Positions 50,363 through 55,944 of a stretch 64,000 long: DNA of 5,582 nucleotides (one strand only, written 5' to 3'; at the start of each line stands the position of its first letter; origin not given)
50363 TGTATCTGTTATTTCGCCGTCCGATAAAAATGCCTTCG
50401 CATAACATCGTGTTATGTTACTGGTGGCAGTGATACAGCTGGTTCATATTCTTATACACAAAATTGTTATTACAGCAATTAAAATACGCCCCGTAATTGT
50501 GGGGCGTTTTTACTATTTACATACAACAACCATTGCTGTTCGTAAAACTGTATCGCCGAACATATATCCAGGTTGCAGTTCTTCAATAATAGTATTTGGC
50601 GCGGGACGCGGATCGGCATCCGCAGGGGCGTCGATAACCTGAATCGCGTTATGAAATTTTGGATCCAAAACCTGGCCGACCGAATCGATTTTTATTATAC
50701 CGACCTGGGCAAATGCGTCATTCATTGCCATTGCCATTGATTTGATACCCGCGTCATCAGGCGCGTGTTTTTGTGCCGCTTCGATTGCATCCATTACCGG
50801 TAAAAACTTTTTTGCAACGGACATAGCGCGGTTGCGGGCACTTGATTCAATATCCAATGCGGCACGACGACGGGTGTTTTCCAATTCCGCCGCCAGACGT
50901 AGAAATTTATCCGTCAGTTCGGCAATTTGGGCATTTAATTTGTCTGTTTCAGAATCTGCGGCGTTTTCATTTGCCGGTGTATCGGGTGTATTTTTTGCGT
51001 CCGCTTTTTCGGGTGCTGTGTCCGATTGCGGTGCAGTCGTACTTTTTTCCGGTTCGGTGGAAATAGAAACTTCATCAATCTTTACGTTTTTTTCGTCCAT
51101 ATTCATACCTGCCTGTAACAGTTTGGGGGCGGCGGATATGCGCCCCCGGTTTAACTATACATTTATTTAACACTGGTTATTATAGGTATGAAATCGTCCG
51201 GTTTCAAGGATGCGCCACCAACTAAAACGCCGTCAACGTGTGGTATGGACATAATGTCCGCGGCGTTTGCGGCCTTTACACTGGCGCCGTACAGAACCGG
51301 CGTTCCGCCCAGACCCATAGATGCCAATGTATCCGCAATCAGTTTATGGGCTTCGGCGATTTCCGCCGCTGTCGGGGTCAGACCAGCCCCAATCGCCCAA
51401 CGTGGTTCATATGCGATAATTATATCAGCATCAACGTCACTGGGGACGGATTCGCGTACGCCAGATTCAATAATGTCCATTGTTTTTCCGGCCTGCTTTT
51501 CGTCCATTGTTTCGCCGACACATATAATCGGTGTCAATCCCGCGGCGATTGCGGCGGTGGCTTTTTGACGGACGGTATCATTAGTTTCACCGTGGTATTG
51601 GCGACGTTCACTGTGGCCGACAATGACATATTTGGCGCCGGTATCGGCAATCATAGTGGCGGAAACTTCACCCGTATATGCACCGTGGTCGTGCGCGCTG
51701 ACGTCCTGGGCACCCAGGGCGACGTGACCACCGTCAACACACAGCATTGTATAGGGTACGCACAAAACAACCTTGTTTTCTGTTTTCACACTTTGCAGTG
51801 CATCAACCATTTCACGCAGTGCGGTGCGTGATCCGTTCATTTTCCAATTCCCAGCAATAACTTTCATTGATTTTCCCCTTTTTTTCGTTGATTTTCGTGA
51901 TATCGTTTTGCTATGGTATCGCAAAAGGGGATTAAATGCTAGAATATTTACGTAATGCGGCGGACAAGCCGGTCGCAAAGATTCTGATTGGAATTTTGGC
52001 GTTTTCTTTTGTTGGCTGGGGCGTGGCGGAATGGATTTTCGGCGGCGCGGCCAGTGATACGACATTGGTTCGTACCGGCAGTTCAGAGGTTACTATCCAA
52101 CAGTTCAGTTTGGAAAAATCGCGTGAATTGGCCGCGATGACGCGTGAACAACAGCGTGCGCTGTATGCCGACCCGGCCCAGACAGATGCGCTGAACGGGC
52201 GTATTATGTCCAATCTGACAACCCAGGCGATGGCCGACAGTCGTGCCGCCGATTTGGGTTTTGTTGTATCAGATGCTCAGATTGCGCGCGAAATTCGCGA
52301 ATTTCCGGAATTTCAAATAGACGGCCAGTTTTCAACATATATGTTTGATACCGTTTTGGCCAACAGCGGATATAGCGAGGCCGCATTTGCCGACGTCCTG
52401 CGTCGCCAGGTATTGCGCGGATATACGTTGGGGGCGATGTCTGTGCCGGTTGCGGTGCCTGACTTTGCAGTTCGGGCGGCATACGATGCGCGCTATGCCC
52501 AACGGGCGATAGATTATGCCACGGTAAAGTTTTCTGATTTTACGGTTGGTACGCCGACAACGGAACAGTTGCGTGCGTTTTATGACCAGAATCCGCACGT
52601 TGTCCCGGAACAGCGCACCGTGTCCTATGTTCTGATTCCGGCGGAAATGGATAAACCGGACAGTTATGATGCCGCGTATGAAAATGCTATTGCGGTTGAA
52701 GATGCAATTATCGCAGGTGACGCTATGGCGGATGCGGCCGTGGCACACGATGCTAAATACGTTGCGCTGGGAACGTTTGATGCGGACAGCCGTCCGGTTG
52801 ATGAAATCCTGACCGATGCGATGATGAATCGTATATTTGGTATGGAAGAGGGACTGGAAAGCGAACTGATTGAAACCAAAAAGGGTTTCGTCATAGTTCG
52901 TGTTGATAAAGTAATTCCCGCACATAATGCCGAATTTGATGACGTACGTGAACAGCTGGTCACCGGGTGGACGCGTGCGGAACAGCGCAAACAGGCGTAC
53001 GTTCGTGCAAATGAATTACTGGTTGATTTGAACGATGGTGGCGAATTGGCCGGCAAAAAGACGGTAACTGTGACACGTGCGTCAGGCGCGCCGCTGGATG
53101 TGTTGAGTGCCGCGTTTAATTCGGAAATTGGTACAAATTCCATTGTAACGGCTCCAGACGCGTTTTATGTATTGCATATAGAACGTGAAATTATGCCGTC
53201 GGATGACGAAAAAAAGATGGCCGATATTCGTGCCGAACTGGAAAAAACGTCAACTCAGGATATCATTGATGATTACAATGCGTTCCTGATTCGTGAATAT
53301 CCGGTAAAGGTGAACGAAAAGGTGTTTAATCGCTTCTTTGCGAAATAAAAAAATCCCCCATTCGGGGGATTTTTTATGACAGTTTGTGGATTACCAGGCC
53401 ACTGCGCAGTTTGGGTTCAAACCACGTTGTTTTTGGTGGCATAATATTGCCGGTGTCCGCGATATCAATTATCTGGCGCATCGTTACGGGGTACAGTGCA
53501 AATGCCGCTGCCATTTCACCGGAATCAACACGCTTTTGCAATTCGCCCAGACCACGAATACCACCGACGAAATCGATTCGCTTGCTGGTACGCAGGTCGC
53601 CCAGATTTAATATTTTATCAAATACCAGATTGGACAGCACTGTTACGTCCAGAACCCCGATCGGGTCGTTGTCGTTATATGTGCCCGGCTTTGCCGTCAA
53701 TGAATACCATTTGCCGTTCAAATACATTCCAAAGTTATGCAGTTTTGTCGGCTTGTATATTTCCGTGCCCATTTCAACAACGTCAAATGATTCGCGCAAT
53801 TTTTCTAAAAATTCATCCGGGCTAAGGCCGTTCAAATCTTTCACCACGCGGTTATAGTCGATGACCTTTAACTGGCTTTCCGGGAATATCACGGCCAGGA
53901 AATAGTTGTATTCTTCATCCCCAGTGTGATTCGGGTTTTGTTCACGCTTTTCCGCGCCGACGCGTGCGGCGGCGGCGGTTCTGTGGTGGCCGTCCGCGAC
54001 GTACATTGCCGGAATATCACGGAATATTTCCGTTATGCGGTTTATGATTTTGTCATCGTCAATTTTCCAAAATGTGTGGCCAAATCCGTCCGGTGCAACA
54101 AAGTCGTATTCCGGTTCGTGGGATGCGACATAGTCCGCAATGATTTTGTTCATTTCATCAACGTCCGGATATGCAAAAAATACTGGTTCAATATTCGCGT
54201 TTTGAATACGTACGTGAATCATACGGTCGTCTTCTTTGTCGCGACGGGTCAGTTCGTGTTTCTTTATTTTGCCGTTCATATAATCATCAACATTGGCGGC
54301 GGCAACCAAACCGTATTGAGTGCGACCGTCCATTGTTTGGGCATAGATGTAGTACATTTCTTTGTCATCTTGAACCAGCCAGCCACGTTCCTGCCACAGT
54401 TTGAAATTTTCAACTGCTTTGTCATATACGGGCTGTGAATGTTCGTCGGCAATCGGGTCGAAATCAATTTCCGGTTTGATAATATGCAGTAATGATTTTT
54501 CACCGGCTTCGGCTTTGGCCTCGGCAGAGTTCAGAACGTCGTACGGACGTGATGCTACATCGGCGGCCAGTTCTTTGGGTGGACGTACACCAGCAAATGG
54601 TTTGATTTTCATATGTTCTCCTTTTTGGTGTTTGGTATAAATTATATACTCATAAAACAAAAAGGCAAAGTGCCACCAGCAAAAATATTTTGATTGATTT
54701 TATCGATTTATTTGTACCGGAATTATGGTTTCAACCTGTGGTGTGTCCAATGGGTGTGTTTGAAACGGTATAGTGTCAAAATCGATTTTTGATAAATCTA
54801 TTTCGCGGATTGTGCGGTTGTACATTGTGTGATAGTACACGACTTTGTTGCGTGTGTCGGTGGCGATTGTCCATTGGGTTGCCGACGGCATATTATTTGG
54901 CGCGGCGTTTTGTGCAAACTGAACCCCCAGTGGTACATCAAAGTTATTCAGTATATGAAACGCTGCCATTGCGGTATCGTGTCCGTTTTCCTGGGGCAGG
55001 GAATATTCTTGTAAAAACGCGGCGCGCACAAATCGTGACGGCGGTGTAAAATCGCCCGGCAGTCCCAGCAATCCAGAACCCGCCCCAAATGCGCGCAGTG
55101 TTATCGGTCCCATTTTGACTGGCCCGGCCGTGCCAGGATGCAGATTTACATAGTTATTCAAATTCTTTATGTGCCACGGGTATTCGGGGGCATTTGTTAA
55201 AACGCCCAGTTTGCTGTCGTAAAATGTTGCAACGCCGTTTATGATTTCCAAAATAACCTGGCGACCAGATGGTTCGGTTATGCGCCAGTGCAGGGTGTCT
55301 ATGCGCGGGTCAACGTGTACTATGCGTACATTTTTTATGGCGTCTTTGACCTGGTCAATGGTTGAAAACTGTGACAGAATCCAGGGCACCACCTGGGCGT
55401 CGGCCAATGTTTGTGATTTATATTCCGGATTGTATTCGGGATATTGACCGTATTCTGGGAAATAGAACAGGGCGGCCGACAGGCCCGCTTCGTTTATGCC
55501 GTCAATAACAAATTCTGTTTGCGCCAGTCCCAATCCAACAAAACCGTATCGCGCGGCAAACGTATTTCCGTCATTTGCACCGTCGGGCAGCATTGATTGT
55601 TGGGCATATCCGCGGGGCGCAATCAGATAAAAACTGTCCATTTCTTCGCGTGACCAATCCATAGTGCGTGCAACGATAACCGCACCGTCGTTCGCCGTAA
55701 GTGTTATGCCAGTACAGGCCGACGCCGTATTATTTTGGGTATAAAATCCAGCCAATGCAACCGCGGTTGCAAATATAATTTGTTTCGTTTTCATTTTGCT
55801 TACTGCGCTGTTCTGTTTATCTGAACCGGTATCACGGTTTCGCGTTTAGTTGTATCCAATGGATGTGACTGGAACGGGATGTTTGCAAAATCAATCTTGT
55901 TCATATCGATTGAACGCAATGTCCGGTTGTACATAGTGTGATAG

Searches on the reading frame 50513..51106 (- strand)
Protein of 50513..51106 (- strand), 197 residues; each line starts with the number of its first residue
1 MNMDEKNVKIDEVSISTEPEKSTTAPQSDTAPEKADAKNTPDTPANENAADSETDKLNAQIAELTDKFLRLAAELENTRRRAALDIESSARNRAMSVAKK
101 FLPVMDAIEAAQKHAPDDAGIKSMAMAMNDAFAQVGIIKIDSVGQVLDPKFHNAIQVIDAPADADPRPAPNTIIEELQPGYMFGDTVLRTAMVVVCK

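Call 77: search_protein_families(library=pfam, proteins=[window:50513-51106:-], max_evalue=0.001)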
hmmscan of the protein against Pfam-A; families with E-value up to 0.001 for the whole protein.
window:50513-51106:- (197 aa): 1 family
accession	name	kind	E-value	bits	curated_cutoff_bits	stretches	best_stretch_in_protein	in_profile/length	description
PF01025.24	GrpE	-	1.3e-32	113.2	25.8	1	44-197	10-165/165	GrpE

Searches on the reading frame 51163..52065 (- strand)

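Call 77: search_protein_families(library=pfam, proteins=[window:51163-52065:-], max_evalue=0.001)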
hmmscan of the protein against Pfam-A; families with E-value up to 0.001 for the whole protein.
window:51163-52065:- (300 aa): 1 family
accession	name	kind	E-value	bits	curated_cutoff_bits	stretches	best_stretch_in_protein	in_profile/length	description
PF00121.24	TIM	-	2.1e-78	263.7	20.1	1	68-298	1-244/245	Triosephosphate isomerase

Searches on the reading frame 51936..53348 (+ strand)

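Call 77: search_protein_families(library=pfam, proteins=[window:51936-53348:+], max_evalue=0.001)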
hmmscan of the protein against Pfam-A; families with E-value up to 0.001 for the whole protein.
window:51936-53348:+ (470 aa): 3 families
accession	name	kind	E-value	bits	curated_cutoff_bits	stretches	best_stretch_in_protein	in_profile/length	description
PF13624.11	SurA_N_3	-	3.3e-29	102.2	27.2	1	1-161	1-158/162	SurA-like N-terminal domain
PF13145.12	Rotamase_2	-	1.9e-18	67.9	27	1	207-339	1-121/121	PPIC-type PPIASE domain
PF13623.11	SurA_N_2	-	2.8e-16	60.1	28.5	1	2-141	1-145/145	SurA-like N-terminal domain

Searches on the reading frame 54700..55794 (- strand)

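Call 78: search_protein_families(library=pfam, proteins=[window:54700-55794:-], max_evalue=0.001)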
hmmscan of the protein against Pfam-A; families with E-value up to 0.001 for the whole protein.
window:54700-55794:- (364 aa): 1 family
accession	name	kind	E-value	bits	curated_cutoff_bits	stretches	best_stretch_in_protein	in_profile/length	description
PF02275.23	CBAH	-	4.8e-67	227.3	20.4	1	27-341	1-310/316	Linear amide C-N hydrolases, choloylglycine hydrolase family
